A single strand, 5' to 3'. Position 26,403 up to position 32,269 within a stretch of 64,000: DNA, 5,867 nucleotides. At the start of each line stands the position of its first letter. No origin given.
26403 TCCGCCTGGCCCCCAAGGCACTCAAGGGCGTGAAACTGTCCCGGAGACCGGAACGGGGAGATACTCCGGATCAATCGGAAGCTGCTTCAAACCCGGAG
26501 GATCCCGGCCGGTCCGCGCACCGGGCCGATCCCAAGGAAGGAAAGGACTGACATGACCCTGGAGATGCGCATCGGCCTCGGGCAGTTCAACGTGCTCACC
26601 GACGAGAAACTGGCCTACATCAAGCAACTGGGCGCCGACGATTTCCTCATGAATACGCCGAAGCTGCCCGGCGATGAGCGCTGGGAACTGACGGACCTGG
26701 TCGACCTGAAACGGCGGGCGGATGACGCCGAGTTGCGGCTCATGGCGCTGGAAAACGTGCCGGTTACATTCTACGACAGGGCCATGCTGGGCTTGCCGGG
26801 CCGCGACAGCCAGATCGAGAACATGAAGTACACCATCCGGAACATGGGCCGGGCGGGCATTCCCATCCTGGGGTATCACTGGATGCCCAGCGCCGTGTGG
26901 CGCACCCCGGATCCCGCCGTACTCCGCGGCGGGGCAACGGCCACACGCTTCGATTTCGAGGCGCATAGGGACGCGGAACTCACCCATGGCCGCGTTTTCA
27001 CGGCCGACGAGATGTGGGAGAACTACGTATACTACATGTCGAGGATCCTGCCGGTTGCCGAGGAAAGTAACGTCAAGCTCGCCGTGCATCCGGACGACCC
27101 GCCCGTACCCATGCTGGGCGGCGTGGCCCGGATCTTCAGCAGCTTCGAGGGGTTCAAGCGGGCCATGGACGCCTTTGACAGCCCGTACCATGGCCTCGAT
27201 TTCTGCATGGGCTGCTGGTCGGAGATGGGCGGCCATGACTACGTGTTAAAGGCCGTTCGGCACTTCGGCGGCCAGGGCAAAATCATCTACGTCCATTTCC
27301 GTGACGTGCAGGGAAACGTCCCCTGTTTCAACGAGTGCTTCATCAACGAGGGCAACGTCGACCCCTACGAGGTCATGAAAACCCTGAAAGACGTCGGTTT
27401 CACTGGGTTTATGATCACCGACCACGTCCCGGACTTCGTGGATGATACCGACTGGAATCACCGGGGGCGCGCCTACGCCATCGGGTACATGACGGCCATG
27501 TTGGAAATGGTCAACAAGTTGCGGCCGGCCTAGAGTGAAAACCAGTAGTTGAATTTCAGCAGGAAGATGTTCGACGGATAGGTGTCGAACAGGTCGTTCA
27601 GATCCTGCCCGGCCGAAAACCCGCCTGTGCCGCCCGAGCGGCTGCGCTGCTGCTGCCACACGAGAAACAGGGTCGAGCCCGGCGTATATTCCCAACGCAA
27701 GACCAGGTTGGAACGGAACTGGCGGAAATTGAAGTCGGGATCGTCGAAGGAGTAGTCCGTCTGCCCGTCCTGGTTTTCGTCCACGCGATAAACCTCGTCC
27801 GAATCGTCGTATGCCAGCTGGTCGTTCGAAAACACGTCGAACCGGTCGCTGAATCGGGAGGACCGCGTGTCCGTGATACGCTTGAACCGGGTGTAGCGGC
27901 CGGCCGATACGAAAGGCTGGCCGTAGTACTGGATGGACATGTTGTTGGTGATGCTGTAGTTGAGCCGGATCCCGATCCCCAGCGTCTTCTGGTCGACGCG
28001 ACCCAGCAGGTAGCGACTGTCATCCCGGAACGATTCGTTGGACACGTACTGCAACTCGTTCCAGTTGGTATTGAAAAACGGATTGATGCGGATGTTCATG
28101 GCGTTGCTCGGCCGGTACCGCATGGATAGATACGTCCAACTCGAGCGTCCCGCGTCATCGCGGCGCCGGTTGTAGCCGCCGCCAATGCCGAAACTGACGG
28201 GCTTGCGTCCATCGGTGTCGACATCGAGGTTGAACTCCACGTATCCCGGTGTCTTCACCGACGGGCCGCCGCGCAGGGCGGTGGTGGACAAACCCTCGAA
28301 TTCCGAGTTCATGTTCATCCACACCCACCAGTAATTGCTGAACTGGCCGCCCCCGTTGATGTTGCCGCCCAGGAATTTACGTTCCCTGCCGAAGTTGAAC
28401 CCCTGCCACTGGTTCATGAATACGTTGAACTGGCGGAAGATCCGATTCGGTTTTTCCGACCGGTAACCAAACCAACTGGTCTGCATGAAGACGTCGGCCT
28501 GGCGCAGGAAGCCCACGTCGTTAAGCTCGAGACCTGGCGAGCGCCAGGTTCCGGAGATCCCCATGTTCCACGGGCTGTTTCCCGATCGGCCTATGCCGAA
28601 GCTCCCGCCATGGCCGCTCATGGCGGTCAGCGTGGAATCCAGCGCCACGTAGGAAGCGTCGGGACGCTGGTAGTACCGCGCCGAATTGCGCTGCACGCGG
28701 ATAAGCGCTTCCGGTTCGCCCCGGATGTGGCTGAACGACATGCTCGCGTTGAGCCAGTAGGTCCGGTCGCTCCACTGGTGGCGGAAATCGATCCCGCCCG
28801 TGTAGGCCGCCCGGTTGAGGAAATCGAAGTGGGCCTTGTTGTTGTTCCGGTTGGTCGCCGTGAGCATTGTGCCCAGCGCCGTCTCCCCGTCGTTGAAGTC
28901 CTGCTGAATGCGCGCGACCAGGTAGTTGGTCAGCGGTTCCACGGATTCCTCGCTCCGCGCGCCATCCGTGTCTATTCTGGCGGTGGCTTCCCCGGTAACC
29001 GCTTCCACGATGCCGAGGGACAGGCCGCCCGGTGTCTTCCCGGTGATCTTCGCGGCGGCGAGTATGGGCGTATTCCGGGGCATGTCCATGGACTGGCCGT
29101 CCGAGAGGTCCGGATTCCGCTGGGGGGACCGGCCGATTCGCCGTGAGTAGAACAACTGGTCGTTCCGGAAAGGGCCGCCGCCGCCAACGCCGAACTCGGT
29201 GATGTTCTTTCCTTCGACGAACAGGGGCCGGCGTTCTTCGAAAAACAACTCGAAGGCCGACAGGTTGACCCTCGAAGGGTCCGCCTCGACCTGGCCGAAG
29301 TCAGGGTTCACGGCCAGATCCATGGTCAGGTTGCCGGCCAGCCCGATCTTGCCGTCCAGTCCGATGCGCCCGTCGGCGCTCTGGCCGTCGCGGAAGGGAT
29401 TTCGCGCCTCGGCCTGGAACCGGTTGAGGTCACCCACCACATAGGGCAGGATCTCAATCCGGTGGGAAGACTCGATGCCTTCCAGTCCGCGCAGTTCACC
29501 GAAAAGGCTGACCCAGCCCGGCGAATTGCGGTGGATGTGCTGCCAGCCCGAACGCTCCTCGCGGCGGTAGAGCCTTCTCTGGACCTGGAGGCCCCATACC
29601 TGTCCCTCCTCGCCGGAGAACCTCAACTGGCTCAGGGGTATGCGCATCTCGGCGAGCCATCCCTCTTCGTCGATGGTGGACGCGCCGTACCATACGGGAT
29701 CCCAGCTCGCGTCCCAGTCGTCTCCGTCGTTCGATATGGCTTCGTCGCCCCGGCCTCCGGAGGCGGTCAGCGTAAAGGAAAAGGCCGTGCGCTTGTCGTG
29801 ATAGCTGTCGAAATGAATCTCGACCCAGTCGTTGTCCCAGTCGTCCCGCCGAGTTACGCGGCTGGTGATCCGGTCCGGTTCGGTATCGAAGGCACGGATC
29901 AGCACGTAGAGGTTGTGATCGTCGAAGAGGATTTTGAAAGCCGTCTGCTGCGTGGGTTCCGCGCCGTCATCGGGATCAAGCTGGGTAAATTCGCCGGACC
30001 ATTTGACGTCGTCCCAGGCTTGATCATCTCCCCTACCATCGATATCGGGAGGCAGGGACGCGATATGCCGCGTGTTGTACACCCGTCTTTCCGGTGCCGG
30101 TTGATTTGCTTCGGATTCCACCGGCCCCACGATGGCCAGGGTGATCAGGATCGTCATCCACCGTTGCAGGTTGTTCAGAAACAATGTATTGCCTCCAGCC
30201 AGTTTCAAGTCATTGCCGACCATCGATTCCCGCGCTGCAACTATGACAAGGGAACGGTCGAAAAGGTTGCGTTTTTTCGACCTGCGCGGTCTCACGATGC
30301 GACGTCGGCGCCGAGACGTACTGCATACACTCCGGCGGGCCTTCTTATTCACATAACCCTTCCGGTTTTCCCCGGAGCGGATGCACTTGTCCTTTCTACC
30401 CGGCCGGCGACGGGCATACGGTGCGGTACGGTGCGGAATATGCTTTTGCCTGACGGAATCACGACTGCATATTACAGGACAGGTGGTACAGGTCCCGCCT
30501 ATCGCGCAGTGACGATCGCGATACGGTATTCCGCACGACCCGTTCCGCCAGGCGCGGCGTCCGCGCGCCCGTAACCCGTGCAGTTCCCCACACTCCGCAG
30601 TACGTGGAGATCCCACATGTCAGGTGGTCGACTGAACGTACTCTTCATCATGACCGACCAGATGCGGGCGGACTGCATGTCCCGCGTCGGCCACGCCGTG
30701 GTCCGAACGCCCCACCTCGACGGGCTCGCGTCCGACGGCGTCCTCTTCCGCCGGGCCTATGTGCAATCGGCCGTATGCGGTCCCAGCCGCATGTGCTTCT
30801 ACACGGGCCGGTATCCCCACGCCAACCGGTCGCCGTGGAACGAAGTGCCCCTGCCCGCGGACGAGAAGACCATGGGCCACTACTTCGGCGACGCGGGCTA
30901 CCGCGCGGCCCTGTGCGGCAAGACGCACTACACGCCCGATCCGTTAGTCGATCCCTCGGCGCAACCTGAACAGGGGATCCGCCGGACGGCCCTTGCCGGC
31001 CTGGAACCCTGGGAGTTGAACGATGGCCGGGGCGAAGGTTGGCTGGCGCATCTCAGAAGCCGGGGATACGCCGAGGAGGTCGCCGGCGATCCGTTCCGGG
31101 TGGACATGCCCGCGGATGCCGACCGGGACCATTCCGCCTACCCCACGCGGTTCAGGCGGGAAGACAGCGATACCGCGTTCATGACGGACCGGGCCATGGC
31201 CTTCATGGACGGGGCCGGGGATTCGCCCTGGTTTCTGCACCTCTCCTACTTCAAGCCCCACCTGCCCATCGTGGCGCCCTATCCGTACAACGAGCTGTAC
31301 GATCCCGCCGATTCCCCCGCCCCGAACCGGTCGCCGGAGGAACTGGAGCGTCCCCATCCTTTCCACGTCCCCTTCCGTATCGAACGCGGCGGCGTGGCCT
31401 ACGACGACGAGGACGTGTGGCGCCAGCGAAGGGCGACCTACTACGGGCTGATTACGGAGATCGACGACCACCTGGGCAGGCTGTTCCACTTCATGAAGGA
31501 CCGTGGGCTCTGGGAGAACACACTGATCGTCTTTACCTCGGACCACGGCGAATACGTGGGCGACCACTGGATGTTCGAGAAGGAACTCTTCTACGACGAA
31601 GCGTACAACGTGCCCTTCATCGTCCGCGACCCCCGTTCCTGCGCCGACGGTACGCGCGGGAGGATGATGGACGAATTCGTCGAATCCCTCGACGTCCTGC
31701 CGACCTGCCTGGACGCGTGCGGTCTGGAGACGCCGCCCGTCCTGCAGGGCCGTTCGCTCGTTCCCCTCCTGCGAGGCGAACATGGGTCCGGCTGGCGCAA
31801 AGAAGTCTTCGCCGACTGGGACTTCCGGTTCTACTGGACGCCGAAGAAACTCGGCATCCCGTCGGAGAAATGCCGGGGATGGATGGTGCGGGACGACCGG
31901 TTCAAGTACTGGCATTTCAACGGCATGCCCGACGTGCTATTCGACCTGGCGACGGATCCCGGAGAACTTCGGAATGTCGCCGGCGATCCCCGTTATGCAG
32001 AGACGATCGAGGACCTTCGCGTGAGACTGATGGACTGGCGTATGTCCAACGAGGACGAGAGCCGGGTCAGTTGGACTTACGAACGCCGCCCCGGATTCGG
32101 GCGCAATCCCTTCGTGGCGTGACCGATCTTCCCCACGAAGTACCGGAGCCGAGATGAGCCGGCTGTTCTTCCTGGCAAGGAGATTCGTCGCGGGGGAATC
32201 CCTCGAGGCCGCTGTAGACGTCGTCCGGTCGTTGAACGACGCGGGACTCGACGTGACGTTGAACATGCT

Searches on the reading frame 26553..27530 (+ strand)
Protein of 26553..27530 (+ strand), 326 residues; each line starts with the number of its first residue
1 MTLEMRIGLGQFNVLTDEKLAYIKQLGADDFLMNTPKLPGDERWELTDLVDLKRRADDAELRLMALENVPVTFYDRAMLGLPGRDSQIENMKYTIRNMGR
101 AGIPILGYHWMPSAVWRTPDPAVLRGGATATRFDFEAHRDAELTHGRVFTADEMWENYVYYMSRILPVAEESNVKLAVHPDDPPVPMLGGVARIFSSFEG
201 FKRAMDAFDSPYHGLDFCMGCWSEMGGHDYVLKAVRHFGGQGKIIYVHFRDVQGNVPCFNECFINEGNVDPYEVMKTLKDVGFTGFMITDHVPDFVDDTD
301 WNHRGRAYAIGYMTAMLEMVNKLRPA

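Call 10: search_protein_families(library=pfam, proteins=[window:26553-27530:+], max_evalue=0.001)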
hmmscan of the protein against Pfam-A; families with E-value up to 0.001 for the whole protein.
window:26553-27530:+ (326 aa): 2 families
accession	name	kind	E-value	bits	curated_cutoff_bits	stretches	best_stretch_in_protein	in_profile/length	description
PF03786.19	UxuA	-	1.7e-58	198.5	23.7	2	151-321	177-351/352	D-mannonate dehydratase (UxuA)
PF01261.30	AP_endonuc_2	-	3.9e-14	53.4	31.1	1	21-289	2-227/249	Xylose isomerase-like TIM barrel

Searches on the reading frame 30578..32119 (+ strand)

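Call 10: search_protein_families(library=pfam, proteins=[window:30578-32119:+], max_evalue=0.001)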
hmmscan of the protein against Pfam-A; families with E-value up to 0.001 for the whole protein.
window:30578-32119:+ (514 aa): 4 families
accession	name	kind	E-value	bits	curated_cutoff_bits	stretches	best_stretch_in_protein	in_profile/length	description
PF00884.28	Sulfatase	-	1.4e-47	162.9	25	1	20-382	2-300/301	Sulfatase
PF16347.10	SGSH_C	-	1.6e-25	90.5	29.3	1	328-488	1-152/154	N-sulphoglucosamine sulphohydrolase, C-terminal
PF01663.27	Phosphodiest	-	4.3e-12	46.7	23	2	293-324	189-220/342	Type I phosphodiesterase / nucleotide pyrophosphatase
PF02995.22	DUF229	-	0.00065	18.9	25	1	288-332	306-350/496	Protein of unknown function (DUF229)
